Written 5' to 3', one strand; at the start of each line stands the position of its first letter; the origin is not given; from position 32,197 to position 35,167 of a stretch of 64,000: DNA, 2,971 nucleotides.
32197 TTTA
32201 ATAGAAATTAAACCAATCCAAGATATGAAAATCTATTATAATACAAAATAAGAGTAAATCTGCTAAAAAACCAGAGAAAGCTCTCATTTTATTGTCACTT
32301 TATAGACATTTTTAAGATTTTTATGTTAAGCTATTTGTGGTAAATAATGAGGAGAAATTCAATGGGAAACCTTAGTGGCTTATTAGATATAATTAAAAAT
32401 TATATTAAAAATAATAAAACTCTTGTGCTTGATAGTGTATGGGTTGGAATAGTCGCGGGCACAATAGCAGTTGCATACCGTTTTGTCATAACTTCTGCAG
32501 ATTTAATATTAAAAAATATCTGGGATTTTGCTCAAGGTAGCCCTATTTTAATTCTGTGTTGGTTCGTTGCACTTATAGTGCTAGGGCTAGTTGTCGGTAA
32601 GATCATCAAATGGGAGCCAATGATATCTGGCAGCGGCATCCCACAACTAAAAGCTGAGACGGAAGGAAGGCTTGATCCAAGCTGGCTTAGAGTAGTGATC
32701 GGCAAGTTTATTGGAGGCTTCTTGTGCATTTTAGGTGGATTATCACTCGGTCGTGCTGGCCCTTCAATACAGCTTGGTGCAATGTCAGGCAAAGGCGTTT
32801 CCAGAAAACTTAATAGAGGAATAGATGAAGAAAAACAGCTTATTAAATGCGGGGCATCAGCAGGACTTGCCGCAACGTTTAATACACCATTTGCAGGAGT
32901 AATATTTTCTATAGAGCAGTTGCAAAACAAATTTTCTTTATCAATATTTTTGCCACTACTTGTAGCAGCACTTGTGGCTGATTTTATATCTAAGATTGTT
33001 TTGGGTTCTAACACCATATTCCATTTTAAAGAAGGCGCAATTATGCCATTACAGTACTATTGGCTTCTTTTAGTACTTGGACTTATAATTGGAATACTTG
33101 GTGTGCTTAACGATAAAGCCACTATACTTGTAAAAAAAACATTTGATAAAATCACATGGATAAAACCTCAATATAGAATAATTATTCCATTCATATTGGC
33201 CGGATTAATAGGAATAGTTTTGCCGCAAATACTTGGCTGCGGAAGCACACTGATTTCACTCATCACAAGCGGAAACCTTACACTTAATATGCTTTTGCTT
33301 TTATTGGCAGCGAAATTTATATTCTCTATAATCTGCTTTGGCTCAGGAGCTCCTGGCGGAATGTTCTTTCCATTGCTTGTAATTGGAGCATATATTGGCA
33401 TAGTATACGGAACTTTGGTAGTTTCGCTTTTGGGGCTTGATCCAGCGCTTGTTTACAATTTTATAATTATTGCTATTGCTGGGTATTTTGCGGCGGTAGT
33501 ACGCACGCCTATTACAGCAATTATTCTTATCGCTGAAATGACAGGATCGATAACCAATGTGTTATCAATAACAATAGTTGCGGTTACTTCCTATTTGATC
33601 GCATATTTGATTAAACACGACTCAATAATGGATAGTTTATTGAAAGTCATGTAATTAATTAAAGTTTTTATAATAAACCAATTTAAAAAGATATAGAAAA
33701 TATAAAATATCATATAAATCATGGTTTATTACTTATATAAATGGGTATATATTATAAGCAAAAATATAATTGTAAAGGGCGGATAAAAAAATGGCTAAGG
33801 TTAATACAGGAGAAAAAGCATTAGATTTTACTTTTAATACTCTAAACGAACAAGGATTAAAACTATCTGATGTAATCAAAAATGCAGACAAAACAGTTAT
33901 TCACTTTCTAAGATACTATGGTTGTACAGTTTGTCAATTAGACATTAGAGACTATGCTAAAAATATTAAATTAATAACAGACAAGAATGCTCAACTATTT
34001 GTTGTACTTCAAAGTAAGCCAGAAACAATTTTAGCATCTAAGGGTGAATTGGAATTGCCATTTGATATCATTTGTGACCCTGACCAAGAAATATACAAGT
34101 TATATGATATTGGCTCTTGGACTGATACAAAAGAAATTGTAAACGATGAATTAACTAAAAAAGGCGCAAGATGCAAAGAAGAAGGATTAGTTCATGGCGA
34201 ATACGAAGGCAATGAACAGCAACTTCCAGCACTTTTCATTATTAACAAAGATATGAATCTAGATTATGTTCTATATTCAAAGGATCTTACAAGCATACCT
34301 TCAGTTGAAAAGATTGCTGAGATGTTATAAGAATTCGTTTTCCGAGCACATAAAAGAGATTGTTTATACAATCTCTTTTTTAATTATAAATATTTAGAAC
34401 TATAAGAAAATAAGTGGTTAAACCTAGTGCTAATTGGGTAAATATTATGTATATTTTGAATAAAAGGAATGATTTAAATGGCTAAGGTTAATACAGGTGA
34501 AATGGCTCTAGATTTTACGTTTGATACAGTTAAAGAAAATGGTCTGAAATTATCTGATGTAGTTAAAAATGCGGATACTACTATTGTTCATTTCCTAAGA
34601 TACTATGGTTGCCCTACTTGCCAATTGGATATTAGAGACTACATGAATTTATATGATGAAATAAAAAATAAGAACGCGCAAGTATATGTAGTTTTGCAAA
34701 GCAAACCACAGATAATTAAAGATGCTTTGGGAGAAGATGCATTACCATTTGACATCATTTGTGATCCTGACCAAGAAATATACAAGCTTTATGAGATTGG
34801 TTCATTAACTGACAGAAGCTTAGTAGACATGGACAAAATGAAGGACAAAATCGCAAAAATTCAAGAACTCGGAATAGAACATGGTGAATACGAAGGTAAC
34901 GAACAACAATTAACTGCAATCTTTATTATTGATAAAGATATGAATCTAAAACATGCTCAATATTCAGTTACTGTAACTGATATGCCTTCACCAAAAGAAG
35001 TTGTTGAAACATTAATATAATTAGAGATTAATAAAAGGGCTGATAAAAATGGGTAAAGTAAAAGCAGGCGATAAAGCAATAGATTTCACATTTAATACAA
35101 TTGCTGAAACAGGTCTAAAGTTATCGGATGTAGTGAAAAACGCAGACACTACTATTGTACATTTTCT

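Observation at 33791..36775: Five tandem, diverged paralogues of a CxxC peroxiredoxin-like protein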

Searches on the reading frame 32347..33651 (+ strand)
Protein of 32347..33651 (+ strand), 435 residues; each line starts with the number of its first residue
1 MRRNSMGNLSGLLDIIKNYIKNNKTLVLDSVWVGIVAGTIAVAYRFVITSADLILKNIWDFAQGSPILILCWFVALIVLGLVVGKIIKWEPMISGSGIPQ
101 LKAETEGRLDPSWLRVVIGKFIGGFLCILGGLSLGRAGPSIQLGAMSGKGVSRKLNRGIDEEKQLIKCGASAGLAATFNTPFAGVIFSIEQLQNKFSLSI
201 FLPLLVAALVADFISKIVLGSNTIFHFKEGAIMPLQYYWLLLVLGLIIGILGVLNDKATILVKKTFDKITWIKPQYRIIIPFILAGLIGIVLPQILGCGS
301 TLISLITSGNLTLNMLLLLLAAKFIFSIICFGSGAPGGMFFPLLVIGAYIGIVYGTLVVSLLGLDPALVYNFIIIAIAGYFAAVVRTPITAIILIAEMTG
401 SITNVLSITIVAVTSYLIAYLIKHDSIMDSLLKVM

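Call 21: search_protein_families(library=pfam, proteins=[window:32347-33651:+], max_evalue=0.0001)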
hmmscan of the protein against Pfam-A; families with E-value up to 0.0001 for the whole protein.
window:32347-33651:+ (435 aa): 1 family
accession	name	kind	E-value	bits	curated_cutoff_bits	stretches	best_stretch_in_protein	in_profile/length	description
PF00654.25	Voltage_CLC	-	8e-95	318.4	24.8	1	80-419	2-345/346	Voltage gated chloride channel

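Call 55: search_protein_families(library=ncbifam, proteins=[window:32347-33651:+], max_evalue=1e-10)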
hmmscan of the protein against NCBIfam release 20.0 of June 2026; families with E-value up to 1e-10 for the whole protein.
window:32347-33651:+ (435 aa): 3 families
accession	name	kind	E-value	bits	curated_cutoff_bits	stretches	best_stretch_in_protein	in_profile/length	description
NF003640.0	PRK05277.1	equivalog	6.4e-78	262.5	350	1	16-433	20-448/471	H(+)/Cl(-) exchange transporter ClcA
NF002505.0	PRK01862.1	equivalog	2.3e-44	152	482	1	21-430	19-430/577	ClcB-like voltage-gated chloride channel protein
NF002437.0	PRK01610.1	equivalog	9.8e-33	113.8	425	1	104-428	101-421/429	voltage-gated ClC-type chloride channel ClcB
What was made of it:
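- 32347..33654 (+): Context only: ClC-type H+/Cl- exchanger gene upstream of the array. Pfam Voltage_CLC 318 bits (call 21); ClcA-like in NCBIfam, below cutoff (call 55).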

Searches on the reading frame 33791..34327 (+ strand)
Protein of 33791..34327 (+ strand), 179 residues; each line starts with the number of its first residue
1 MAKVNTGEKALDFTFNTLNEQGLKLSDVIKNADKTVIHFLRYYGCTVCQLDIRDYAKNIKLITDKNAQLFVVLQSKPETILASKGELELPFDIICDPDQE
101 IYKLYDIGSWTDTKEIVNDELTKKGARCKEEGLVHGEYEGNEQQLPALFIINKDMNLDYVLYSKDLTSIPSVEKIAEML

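Call 4: search_protein_families(library=pfam, proteins=[window:33791-34327:+], max_evalue=0.01)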
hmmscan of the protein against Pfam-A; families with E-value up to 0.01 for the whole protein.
window:33791-34327:+ (179 aa): 3 families
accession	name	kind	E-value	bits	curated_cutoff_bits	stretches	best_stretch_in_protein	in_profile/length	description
PF00578.27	AhpC-TSA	-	4.6e-17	62.6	26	1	7-159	2-123/124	AhpC/TSA family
PF08534.16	Redoxin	-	1.2e-06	28.9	26.6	1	6-108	2-105/148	Redoxin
PF13911.12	AhpC-TSA_2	-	0.00012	22.9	27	1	60-162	7-111/114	AhpC/TSA antioxidant enzyme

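Call 5: search_protein_families(library=ncbifam, proteins=[window:33791-34327:+], max_evalue=0.01)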
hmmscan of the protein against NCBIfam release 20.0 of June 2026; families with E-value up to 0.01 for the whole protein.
window:33791-34327:+ (179 aa): 3 families
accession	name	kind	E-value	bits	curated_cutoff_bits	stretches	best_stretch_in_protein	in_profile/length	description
NF040769.1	SelL_rel_redox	subfamily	3.6e-18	65.8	120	1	9-178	2-172/173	SelL-related redox protein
NF006960.0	PRK09437.1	equivalog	0.00051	20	140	1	1-111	1-107/156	thioredoxin-dependent thiol peroxidase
NF002854.0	PRK03147.1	subfamily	0.00053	19.9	170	1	3-113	35-143/176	thiol-disulfide oxidoreductase ResA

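Call 14: find_related_loci(query=A1, collection=genome_contigs, flank=8000)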
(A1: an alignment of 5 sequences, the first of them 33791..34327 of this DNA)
Query A1 (179 aa) in genome_contigs; peptide patterns used: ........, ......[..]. (x = any residue, [..] = any of these).
31 stretches matched a pattern; 7 encode a relative of the query (tblastn E <= 1e-3); 7 distinct loci.
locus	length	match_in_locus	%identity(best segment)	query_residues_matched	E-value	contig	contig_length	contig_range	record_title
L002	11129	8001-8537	45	1-175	6e-48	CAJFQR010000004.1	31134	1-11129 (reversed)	Candidatus Avimicrobium faecavium isolate Chicken_15_mag_135 genome assembly, contig: MAGpy_11413_15_idba_bin_135_fascaf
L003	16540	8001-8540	46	1-179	9e-48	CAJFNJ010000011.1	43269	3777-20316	Candidatus Avimicrobium caecorum isolate Coassembly_mag_137 genome assembly, contig: MAGpy_11413_min2k_bin_137_fak87_483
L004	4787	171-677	43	4-172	2e-46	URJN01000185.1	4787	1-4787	uncultured Clostridiales bacterium isolate UMGS1056 genome assembly, contig: NODE_11787_length_4787_cov_5.147983, whole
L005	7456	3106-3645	45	1-179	3e-46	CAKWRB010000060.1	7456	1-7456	MAG: uncultured bacterium isolate MTG234_bin.3.fa genome assembly, contig: NODE_7016_length_7456_cov_4.032698, whole gen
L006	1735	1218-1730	36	1-170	5e-40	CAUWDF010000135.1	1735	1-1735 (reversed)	MAG: uncultured Bulleidia sp. isolate SRS10476996__bin120 genome assembly, contig: SRS10476996_NODE_30485_length_1735_co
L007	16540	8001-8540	40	1-179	9e-39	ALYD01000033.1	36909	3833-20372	Lachnospiraceae bacterium JC7 contig00033, whole genome shotgun sequence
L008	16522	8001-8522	41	3-178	2e-44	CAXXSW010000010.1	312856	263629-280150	MAG: Vallitaleaceae bacterium isolate 78b136a1-eb53-4df1-ae98-ea9def862ce6 genome assembly, contig: contig_10, whole gen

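Call 23: search_solved_structures(query=A1, max_evalue=0.01, show_alignments=3)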
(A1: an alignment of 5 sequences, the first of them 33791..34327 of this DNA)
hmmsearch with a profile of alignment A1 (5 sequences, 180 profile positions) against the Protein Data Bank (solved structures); distinct sequences matched with E-value up to 0.01: 4.
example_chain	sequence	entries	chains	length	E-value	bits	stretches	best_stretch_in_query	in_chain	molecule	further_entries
2cx3_A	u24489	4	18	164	1.1e-08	38.2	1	4-109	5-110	bacterioferritin comigratory protein | Thiol peroxidase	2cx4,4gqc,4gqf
2ywn_A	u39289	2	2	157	6e-05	26.1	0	4-107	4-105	Peroxiredoxin-like protein | Peroxiredoxin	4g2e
3kcm_A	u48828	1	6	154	0.0014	21.6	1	10-124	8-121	Thioredoxin family protein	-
2l5o_A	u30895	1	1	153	0.0048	19.9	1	34-103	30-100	Putative thioredoxin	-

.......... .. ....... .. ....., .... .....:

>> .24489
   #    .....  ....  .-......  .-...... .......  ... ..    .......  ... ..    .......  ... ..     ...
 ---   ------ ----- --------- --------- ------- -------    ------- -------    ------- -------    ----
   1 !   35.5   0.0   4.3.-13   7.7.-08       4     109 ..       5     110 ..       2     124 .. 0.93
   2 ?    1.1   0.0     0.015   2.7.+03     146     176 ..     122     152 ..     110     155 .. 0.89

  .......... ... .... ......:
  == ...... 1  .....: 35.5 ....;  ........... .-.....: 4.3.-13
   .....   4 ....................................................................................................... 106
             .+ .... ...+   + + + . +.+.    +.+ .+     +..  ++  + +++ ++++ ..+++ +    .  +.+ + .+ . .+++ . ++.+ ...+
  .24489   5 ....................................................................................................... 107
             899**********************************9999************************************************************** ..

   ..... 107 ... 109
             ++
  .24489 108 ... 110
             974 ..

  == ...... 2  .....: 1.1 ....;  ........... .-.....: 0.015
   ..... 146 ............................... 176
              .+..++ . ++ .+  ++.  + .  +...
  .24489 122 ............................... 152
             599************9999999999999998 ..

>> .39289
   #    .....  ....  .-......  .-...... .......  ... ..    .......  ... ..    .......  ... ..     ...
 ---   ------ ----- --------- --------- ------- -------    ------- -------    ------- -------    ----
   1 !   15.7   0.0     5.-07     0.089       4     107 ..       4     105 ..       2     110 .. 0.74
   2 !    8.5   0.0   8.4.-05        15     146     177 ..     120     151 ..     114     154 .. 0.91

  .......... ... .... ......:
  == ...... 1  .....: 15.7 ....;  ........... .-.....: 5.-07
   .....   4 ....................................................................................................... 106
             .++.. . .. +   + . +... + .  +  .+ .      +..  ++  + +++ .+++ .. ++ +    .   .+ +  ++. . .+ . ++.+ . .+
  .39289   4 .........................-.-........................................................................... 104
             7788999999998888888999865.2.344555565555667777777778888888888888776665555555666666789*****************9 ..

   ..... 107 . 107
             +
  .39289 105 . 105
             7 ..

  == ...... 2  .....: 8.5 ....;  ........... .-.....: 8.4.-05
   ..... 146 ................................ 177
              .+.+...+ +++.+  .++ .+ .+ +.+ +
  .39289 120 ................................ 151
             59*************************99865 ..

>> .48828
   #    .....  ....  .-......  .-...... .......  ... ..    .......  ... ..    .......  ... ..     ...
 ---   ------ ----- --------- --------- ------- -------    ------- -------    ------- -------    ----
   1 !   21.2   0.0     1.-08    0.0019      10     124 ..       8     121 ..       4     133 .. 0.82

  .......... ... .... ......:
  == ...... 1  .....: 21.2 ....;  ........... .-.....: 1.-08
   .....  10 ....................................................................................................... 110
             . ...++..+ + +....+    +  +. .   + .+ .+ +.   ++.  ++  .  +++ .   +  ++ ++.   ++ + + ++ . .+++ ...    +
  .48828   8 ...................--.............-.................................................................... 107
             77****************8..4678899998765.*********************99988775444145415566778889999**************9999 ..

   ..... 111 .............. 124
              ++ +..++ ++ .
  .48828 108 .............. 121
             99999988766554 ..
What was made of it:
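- On Peroxiredoxin (AhpC/TSA, Pfam PF00578): The aligned motif is R41-Y-Y-G-C45-x-x-C48 (call 23).
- On CDD cd02970 PRX_like2: Motif mapping in call 23.
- Alignment to A. pernix BCP 2cx3 places C48 on the peroxidatic Cys, C45 on the Thr/Ser, R41 on the Pro, and P146 on the catalytic Arg (call 23). The second Cys occupies the peroxidatic position (call 23).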

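Call 42: search_protein_families(library=pfam, proteins=[L007:5362-6762:+, L007:6779-7987:+, L007:8747-9373:-, L007:9454-10479:-, L008:4928-6307:+, L008:6748-7941:+, L008:8972-11155:+, L003:7258-7932:-, L003:3927-7208:-, L005:4365-5300:-], max_evalue=0.0001)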
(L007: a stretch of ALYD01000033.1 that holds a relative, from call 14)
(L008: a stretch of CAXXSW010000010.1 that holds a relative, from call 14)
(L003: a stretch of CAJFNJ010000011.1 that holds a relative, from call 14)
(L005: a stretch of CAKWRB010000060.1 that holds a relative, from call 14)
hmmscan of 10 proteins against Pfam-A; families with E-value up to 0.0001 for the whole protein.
L007:5362-6762:+ (467 aa): 2 families
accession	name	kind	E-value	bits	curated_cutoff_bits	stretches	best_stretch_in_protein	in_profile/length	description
PF13520.12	AA_permease_2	-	4.2e-42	145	27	1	9-422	1-425/427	Amino acid permease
PF00324.27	AA_permease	-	8.7e-22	77.9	24.6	1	15-409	3-427/470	Amino acid permease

L007:6779-7987:+ (403 aa): 1 family
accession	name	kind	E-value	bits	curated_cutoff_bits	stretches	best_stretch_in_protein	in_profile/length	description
PF00155.27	Aminotran_1_2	-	3e-31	109.3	19.7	1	46-396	10-361/361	Aminotransferase class I and II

L007:8747-9373:- (208 aa): 2 families
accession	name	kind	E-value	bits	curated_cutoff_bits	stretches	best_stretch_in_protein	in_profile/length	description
PF13419.12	HAD_2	-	7.9e-30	104.7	23.8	1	4-180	1-177/178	Haloacid dehalogenase-like hydrolase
PF00702.32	Hydrolase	-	2.4e-25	90.5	26.4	1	2-175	2-191/191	haloacid dehalogenase-like hydrolase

L007:9454-10479:- (341 aa): 1 family
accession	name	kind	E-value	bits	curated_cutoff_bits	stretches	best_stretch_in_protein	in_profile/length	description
PF01380.27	SIS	-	2e-11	44.2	25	1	40-134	9-102/131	SIS domain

L008:4928-6307:+ (460 aa): 2 families
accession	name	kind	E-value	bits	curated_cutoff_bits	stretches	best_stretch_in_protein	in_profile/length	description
PF13520.12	AA_permease_2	-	1.3e-42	146.7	27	1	13-401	1-387/427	Amino acid permease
PF00324.27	AA_permease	-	1.1e-12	47.9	24.6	1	18-412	2-427/470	Amino acid permease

L008:6748-7941:+ (398 aa): 1 family
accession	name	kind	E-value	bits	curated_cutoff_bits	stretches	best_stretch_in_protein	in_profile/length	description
PF00155.27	Aminotran_1_2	-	4.2e-41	141.8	19.7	1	51-391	14-361/361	Aminotransferase class I and II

L008:8972-11155:+ (728 aa): 2 families
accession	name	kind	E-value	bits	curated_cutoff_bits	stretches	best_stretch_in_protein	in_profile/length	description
PF12833.13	HTH_18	-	1.8e-15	57.4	33.6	1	649-725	3-79/80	Helix-turn-helix domain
PF00165.29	HTH_AraC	-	1.2e-10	41.7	26.6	0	691-723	9-40/42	Bacterial regulatory helix-turn-helix proteins, AraC family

L003:7258-7932:- (224 aa): 1 family
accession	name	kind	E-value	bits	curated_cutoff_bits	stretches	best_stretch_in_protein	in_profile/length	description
PF12724.12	Flavodoxin_5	-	6.1e-07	30.3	27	1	49-178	1-136/145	Flavodoxin domain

L003:3927-7208:- (1093 aa): 0 families

L005:4365-5300:- (311 aa): 1 family
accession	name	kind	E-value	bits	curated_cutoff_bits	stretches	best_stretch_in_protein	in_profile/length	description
PF02826.25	2-Hacid_dh_C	-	1.7e-47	161.6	25.1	1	102-277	1-178/178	D-isomer specific 2-hydroxyacid dehydrogenase, NAD binding domain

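Call 48: search_protein_families(library=ncbifam, proteins=[L007:6779-7987:+, L008:6748-7941:+], max_evalue=1e-10)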
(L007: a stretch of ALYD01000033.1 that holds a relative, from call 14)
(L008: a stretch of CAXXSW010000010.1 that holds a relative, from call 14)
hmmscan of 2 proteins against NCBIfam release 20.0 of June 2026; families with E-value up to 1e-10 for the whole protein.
L007:6779-7987:+ (403 aa): 40 families (the best 25 are shown)
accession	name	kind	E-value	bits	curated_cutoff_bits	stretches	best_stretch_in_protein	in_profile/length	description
TIGR04350.1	C_S_lyase_PatB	subfamily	4.1e-89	299.1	340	1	38-398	26-381/384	PatB family C-S lyase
NF041364.1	GntC_guanitoxin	equivalog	3.7e-37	128.1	415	1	103-397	67-354/356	guanitoxin biosynthesis PLP-dependent (S)-gamma-hydroxy-L-arginine cyclodehydratase GntC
NF041091.1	asp_aminotase_Arch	equivalog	2e-31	109.2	550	1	29-400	19-375/376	aspartate aminotransferase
TIGR01265.1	tyr_nico_aTase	subfamily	6.1e-28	97.9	292.45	1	46-399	44-398/403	tyrosine/nicotianamine family aminotransferase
NF006230.0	PRK08363.1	equivalog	5.9e-26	91.2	534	1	31-400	24-392/398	alanine aminotransferase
TIGR01264.1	tyr_amTase_E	equivalog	1.9e-25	89.5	474.25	1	76-399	77-398/403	tyrosine transaminase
NF004975.0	PRK06348.1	equivalog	4.9e-25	88.3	549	1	33-398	25-381/384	pyridoxal phosphate-dependent aminotransferase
NF005588.0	PRK07309.1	equivalog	1.6e-24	86.5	576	1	102-400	97-386/391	pyridoxal phosphate-dependent aminotransferase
NF005744.0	PRK07568.1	subfamily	2.3e-24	86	389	1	29-338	22-323/398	pyridoxal phosphate-dependent aminotransferase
NF005817.0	PRK07683.1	equivalog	1.8e-23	82.9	575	1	38-401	29-382/387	aminotransferase A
TIGR03540.1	DapC_direct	equivalog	6.1e-23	81.4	593.25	1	34-397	26-381/383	LL-diaminopimelate aminotransferase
NF005855.0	PRK07777.1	equivalog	6.4e-23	81.7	553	1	106-366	99-349/391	pyridoxal phosphate-dependent aminotransferase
NF004621.0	PRK05957.1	equivalog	1.5e-22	79.9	498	1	79-398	72-381/389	pyridoxal phosphate-dependent aminotransferase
NF005816.0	PRK07682.1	equivalog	1.8e-21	76.2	620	1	79-401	73-384/390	aminotransferase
NF006756.0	PRK09276.1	subfamily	3.7e-21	75.5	507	1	32-398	26-384/387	LL-diaminopimelate aminotransferase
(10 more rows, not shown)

L008:6748-7941:+ (398 aa): 51 families (the best 25 are shown)
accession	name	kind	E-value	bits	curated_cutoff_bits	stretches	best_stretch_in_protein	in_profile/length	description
TIGR04350.1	C_S_lyase_PatB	subfamily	2.1e-109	366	340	1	7-393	1-381/384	PatB family C-S lyase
NF004975.0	PRK06348.1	equivalog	2.5e-38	132.1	549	1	28-393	19-381/384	pyridoxal phosphate-dependent aminotransferase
TIGR01265.1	tyr_nico_aTase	subfamily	1.4e-36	126.4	292.45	1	52-393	49-397/403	tyrosine/nicotianamine family aminotransferase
NF005744.0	PRK07568.1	subfamily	2.8e-35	121.9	389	1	49-330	41-320/398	pyridoxal phosphate-dependent aminotransferase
TIGR01264.1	tyr_amTase_E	equivalog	6.6e-34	117.4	474.25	1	46-393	43-397/403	tyrosine transaminase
NF004770.0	PRK06108.1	subfamily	1.6e-32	112.9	422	1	37-393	35-390/396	pyridoxal phosphate-dependent aminotransferase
NF041364.1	GntC_guanitoxin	equivalog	2e-31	109.2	415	1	80-392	44-354/356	guanitoxin biosynthesis PLP-dependent (S)-gamma-hydroxy-L-arginine cyclodehydratase GntC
NF005816.0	PRK07682.1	equivalog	3.4e-28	98.4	620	1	89-393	82-381/390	aminotransferase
NF006229.0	PRK08361.1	equivalog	5.2e-28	98.1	624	1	42-395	37-388/391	aspartate aminotransferase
NF005855.0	PRK07777.1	equivalog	7e-27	94.7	553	1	81-340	73-330/391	pyridoxal phosphate-dependent aminotransferase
NF041091.1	asp_aminotase_Arch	equivalog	9.6e-26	90.5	550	1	43-393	32-373/376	aspartate aminotransferase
NF006756.0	PRK09276.1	subfamily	1.4e-25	90.1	507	1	44-393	37-384/387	LL-diaminopimelate aminotransferase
NF006230.0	PRK08363.1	equivalog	4.3e-25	88.3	534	1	66-393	63-390/398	alanine aminotransferase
NF006569.0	PRK09082.1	subfamily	4.5e-25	88.5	420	1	75-355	69-346/386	methionine aminotransferase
TIGR03540.1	DapC_direct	equivalog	1e-24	87.2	593.25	1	43-393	34-382/383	LL-diaminopimelate aminotransferase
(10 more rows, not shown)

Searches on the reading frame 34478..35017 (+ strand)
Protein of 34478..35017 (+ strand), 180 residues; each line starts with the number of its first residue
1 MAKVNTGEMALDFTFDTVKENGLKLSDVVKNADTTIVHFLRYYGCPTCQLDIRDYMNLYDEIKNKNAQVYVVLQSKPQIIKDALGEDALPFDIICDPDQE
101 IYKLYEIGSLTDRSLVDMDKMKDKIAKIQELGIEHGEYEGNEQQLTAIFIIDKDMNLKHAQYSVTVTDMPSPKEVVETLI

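Call 4: search_protein_families(library=pfam, proteins=[window:34478-35017:+], max_evalue=0.01)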
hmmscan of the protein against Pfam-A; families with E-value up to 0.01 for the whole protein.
window:34478-35017:+ (180 aa): 3 families
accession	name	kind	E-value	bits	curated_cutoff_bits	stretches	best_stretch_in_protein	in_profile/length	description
PF00578.27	AhpC-TSA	-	2.3e-16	60.3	26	1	7-159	2-123/124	AhpC/TSA family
PF08534.16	Redoxin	-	4e-11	43.3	26.6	1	7-108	3-105/148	Redoxin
PF13911.12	AhpC-TSA_2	-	3.3e-06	27.9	27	1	57-154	4-103/114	AhpC/TSA antioxidant enzyme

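Call 5: search_protein_families(library=ncbifam, proteins=[window:34478-35017:+], max_evalue=0.01)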
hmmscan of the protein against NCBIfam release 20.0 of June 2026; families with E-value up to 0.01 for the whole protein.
window:34478-35017:+ (180 aa): 4 families
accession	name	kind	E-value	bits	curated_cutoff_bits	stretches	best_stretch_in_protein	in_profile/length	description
NF040769.1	SelL_rel_redox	subfamily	1.1e-18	67.5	120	1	10-178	3-172/173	SelL-related redox protein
NF002854.0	PRK03147.1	subfamily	6.5e-08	32.7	170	1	3-120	35-150/176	thiol-disulfide oxidoreductase ResA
NF041202.1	StoA_CxxC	exception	3e-06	27.2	210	1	28-110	48-132/163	endospore biogenesis thiol-disulfide oxidoreductase StoA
NF006960.0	PRK09437.1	equivalog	0.00012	22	140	1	1-106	1-104/156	thioredoxin-dependent thiol peroxidase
